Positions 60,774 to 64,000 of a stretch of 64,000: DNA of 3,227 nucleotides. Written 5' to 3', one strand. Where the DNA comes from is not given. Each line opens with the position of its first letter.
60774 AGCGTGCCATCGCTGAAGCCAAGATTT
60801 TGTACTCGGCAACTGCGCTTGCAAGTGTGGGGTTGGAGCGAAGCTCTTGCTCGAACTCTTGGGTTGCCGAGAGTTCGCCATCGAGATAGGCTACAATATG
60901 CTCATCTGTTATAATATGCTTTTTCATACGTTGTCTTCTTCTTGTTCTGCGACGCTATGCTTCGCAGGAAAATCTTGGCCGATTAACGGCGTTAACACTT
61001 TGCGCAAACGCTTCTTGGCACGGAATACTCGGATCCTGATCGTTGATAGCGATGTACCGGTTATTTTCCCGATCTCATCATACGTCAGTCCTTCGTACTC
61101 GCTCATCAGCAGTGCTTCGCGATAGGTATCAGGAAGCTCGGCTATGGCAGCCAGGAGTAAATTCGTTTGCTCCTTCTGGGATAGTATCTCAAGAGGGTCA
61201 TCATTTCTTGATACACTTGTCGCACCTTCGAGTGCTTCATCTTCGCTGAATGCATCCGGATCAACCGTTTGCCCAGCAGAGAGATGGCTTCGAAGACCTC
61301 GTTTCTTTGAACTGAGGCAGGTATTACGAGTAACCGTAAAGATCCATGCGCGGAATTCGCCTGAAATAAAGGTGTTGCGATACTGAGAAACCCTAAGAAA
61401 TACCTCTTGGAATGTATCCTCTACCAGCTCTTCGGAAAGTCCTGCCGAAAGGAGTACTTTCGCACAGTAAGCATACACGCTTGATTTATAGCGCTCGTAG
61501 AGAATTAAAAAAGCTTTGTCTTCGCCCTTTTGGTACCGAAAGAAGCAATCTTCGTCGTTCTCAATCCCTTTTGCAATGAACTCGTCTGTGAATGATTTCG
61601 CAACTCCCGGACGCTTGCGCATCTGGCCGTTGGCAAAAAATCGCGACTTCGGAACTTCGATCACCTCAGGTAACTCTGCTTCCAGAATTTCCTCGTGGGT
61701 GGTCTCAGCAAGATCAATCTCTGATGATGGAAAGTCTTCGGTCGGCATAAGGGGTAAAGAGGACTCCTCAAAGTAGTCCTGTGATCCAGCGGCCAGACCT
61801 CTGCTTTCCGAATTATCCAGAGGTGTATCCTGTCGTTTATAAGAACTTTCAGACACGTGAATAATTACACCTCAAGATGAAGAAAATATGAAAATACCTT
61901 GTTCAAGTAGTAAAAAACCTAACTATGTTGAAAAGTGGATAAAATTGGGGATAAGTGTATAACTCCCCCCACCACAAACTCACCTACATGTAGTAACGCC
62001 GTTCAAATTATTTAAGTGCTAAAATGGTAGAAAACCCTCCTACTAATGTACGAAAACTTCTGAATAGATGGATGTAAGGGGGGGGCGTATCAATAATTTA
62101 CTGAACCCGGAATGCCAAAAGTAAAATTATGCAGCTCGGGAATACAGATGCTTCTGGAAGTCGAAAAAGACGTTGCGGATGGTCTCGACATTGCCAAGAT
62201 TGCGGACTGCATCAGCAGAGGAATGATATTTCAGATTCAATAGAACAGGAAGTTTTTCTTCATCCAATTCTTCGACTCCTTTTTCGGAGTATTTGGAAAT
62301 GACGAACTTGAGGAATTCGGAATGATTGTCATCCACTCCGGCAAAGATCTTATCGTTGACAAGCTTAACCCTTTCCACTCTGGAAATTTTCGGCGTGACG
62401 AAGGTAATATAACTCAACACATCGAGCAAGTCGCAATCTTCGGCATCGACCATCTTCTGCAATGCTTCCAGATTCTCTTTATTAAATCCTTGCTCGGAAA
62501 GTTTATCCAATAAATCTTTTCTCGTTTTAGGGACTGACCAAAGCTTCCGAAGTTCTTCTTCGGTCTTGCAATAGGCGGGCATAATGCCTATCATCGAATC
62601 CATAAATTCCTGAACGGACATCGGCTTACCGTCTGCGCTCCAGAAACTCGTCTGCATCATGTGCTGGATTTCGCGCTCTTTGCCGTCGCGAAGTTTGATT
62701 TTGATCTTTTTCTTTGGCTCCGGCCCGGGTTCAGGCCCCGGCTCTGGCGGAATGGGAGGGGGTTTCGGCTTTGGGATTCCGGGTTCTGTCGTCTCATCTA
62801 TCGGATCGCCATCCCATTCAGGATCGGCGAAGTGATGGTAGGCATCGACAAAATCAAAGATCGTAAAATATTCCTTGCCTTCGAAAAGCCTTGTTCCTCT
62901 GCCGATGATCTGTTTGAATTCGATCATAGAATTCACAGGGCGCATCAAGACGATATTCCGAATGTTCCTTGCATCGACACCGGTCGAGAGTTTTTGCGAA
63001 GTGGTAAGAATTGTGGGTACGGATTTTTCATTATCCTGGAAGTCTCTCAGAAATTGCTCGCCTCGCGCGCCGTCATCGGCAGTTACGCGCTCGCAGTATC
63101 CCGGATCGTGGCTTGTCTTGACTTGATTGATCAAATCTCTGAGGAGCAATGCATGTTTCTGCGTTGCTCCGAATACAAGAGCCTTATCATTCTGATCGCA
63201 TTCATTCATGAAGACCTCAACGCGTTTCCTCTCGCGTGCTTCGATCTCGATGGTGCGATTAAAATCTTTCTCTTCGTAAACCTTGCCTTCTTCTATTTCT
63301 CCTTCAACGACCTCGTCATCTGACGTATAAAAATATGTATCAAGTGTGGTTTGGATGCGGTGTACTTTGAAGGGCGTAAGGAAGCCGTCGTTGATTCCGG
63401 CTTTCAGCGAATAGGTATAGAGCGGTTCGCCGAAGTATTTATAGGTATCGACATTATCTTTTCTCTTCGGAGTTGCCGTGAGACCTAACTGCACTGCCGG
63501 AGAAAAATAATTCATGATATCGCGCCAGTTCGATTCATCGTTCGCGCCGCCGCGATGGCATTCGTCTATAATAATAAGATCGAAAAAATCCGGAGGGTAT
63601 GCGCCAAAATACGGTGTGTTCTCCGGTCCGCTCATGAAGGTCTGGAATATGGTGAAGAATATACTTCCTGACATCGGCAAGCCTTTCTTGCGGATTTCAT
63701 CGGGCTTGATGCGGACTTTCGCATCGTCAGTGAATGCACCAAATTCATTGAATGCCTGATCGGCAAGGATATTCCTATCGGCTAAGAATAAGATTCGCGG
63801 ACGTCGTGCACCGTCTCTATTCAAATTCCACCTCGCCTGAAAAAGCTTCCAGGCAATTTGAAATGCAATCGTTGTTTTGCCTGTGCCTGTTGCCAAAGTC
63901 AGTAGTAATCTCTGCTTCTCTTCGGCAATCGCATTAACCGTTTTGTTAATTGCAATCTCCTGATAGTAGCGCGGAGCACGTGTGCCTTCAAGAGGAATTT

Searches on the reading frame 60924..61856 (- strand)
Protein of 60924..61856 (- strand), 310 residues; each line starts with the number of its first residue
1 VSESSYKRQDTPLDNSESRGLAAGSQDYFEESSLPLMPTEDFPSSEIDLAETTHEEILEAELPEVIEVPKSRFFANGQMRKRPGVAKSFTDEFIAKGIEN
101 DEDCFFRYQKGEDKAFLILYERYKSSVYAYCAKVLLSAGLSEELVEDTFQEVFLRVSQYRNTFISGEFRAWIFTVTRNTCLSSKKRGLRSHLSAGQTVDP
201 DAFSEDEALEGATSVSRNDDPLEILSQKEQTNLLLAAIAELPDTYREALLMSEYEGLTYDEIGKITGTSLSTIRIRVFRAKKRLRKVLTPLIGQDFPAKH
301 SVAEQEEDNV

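Call 77: search_protein_families(library=pfam, proteins=[window:60924-61856:-], max_evalue=0.00001)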
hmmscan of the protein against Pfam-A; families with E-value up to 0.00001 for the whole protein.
window:60924-61856:- (310 aa): 3 families
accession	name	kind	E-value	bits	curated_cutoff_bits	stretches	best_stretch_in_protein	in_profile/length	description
PF08281.18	Sigma70_r4_2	-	9.6e-18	64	25.7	1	233-284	3-54/54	Sigma-70, region 4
PF04545.22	Sigma70_r4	-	5.9e-11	42.2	24.1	1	237-286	1-50/50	Sigma-70, region 4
PF04542.20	Sigma70_r2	-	1.8e-09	37.7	24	1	119-186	1-67/71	Sigma-70 region 2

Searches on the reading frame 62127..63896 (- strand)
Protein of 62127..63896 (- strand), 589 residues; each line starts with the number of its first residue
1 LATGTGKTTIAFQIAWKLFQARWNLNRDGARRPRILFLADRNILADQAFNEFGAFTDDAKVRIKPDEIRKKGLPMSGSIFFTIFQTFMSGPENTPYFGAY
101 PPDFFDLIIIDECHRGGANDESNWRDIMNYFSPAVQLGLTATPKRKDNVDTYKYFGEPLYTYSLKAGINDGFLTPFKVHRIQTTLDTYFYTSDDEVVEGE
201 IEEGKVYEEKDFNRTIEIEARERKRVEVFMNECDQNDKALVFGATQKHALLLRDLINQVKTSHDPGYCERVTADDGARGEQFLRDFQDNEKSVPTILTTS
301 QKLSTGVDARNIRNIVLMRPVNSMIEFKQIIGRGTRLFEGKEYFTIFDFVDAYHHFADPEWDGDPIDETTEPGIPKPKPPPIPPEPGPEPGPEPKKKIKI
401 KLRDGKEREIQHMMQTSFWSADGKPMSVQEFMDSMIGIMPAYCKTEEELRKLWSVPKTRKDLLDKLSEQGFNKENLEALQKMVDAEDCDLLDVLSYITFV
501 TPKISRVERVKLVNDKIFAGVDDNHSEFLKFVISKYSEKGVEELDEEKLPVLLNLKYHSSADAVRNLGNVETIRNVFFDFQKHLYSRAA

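Call 77: search_protein_families(library=pfam, proteins=[window:62127-63896:-], max_evalue=0.00001)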
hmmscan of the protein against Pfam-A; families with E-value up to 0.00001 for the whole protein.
window:62127-63896:- (589 aa): 4 families
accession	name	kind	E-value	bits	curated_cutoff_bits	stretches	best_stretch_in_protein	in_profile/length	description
PF04851.21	ResIII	-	3.6e-30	105.5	22.5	1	1-145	30-164/164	Type III restriction enzyme, res subunit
PF08463.15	EcoEI_R_C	-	2.4e-20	73.7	24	1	430-585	2-163/163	EcoEI R protein C-terminal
PF18766.7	SWI2_SNF2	-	1.6e-19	70.9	26.7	1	3-180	27-192/221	SWI2/SNF2 ATPase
PF00270.35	DEAD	-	1.6e-08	34.9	26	1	1-146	21-162/167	DEAD/DEAH box helicase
